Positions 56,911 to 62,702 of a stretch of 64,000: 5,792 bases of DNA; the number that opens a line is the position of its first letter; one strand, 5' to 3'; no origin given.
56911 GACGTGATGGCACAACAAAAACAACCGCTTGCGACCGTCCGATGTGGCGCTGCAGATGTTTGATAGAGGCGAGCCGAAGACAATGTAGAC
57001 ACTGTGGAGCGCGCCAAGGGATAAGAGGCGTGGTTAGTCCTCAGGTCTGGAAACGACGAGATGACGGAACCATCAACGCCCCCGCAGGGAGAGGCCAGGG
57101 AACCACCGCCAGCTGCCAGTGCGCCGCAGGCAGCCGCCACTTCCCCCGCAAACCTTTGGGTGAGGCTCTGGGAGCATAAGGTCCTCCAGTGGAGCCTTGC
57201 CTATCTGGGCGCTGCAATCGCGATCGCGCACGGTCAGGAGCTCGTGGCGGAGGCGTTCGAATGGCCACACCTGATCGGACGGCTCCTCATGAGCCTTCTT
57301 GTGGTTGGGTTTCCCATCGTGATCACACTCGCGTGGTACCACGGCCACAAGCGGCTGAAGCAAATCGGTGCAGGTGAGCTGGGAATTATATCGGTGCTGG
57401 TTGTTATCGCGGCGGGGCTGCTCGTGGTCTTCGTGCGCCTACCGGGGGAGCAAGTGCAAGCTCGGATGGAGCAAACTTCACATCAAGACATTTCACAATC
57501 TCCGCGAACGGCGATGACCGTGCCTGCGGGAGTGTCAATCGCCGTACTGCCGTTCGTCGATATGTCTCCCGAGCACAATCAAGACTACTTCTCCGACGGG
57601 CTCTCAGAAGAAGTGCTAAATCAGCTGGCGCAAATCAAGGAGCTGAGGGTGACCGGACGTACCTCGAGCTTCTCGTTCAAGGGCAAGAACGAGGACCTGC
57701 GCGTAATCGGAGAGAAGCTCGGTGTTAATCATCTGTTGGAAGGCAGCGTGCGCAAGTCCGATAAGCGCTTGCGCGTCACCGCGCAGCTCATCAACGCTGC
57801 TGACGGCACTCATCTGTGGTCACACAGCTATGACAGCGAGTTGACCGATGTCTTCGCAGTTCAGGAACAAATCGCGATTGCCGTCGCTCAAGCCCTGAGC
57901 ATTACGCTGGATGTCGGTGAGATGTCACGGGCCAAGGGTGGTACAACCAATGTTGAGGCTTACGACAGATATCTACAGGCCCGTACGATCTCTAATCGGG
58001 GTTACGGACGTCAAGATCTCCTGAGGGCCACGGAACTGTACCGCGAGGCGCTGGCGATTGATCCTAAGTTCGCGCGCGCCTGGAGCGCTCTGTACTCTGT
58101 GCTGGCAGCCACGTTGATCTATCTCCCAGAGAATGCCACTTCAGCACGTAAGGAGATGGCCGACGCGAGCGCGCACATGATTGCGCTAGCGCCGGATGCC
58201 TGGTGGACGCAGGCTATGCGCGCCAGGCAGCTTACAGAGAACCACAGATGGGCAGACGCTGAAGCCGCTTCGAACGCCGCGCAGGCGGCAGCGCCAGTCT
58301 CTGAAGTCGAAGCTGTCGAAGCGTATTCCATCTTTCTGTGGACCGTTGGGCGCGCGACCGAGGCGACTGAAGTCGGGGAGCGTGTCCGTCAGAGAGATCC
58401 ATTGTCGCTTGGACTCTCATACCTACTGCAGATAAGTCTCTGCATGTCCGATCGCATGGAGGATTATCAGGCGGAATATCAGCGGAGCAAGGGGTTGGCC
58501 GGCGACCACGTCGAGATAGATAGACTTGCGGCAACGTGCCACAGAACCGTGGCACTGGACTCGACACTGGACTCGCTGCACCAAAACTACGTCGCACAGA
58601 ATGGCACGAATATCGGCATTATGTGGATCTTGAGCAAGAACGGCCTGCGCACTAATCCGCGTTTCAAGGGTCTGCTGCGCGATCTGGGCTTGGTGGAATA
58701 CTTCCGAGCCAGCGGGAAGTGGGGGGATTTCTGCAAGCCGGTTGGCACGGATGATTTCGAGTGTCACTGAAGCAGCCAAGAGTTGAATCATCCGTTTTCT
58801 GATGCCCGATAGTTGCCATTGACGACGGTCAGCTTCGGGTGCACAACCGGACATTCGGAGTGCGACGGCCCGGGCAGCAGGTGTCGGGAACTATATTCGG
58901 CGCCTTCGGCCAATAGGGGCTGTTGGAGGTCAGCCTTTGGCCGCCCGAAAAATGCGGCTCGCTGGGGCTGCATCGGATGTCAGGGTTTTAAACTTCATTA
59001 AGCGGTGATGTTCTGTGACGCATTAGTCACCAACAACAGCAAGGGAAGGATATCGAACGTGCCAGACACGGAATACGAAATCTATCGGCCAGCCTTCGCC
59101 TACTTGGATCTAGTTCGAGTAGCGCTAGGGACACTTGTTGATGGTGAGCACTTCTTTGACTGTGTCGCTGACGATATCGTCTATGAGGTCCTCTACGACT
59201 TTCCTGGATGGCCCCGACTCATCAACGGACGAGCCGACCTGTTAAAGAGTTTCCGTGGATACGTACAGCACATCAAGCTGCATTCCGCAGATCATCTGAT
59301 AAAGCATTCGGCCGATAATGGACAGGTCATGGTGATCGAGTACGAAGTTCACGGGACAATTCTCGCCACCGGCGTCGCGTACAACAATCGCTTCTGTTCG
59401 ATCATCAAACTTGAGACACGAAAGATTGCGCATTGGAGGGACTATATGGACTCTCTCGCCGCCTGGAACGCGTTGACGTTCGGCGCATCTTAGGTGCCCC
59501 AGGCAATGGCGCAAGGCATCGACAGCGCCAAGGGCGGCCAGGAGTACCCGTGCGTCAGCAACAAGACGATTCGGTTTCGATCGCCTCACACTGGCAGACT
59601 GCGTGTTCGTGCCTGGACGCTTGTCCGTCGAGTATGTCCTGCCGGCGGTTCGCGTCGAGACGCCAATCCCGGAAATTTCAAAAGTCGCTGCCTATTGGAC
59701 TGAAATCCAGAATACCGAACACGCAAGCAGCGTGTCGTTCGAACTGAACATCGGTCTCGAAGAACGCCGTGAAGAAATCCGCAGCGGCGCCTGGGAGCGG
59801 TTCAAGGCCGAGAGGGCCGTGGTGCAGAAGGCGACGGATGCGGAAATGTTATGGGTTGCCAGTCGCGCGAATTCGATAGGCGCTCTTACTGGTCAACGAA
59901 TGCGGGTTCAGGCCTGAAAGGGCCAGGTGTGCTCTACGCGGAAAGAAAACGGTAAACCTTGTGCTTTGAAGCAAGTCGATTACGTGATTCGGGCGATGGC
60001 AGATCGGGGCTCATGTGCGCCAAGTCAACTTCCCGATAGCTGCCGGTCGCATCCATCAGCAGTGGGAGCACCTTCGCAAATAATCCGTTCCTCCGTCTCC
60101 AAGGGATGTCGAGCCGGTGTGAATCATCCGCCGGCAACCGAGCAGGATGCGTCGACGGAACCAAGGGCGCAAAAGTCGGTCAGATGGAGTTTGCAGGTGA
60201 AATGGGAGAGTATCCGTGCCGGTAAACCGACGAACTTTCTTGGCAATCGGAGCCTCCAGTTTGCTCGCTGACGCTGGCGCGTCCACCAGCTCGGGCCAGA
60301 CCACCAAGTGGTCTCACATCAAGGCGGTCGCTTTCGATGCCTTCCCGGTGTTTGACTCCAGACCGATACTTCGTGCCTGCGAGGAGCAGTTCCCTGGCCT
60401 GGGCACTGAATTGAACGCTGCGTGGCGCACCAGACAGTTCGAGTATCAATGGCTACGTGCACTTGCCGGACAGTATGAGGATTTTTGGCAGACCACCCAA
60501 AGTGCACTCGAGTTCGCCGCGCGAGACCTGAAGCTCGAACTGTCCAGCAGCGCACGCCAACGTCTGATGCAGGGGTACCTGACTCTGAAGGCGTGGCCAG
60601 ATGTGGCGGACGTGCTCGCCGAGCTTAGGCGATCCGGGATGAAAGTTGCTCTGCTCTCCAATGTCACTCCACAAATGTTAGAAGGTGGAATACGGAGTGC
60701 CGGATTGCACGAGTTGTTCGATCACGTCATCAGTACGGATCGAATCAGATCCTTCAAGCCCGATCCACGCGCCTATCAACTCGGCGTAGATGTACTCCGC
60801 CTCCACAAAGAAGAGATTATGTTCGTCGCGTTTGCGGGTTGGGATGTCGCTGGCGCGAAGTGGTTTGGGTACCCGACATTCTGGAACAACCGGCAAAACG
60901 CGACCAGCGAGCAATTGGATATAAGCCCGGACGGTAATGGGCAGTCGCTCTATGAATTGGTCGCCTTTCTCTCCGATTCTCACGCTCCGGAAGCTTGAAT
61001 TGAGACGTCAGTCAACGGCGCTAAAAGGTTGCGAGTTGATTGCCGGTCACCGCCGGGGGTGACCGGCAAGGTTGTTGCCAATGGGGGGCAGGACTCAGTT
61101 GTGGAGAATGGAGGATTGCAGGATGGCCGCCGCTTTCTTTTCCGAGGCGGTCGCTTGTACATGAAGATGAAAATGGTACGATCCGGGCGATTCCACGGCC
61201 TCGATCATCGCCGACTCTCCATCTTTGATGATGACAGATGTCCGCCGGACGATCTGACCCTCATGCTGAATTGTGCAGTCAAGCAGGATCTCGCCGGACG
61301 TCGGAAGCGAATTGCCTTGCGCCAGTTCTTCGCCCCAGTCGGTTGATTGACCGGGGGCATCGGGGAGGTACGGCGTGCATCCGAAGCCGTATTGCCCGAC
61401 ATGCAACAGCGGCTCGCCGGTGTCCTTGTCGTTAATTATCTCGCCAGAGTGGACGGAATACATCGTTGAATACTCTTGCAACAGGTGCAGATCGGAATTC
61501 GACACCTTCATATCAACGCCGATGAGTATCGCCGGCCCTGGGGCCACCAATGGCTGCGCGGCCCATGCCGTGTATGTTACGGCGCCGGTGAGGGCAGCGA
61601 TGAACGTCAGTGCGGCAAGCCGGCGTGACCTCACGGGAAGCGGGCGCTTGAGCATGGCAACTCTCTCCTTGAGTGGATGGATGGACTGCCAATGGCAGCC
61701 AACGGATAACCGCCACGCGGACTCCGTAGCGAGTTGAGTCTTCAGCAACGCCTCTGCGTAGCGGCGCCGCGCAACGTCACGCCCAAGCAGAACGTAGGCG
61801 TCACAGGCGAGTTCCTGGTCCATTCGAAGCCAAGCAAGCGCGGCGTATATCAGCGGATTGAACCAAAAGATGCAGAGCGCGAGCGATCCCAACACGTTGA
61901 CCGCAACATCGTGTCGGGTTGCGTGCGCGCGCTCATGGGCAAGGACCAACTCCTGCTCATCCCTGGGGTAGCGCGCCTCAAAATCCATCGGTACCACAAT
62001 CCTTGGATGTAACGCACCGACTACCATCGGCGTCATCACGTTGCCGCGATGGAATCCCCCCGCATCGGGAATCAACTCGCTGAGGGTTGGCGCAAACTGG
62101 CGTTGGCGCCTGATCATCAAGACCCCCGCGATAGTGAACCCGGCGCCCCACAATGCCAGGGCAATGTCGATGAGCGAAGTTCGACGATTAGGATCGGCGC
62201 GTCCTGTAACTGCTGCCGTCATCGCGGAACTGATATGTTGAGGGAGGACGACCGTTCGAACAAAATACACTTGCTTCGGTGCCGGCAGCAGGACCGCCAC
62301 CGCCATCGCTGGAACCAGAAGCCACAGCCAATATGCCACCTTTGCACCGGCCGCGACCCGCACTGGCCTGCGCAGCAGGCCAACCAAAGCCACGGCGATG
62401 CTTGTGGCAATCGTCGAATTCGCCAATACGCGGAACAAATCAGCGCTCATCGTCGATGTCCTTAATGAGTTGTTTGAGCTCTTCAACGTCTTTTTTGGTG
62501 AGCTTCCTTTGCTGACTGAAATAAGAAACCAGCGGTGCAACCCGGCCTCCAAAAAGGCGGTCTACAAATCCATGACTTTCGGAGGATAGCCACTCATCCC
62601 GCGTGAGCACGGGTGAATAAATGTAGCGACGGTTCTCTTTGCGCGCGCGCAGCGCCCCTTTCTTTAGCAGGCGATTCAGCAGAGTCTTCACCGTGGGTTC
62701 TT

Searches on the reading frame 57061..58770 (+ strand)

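Call 69: search_protein_families(library=pfam, proteins=[window:57061-58770:+], max_evalue=0.00001)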
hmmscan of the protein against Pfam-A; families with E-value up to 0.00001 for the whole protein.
window:57061-58770:+ (569 aa): 0 families

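Call 85: search_protein_families(library=ncbifam, proteins=[window:57061-58770:+], max_evalue=0.00001)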
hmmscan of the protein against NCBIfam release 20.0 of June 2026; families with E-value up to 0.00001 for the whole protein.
window:57061-58770:+ (569 aa): 2 families
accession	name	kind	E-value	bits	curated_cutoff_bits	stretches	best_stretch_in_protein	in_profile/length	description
NF007540.1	PRK10153.1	equivalog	4.8e-07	29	400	1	165-374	213-417/516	lysine decarboxylation/transport transcriptional activator CadC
TIGR04510.1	mod_pep_cyc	subfamily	6.4e-06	24.9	400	1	221-348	315-442/814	putative peptide modification system cyclase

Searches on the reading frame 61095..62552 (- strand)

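Call 69: search_protein_families(library=pfam, proteins=[window:61095-62552:-], max_evalue=0.00001)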
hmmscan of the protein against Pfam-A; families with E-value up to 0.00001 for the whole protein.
window:61095-62552:- (485 aa): 1 family
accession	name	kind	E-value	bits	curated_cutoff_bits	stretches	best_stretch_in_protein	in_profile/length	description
PF05569.17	Peptidase_M56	-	1.2e-52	179.4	31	1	43-301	3-296/296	BlaR1 peptidase M56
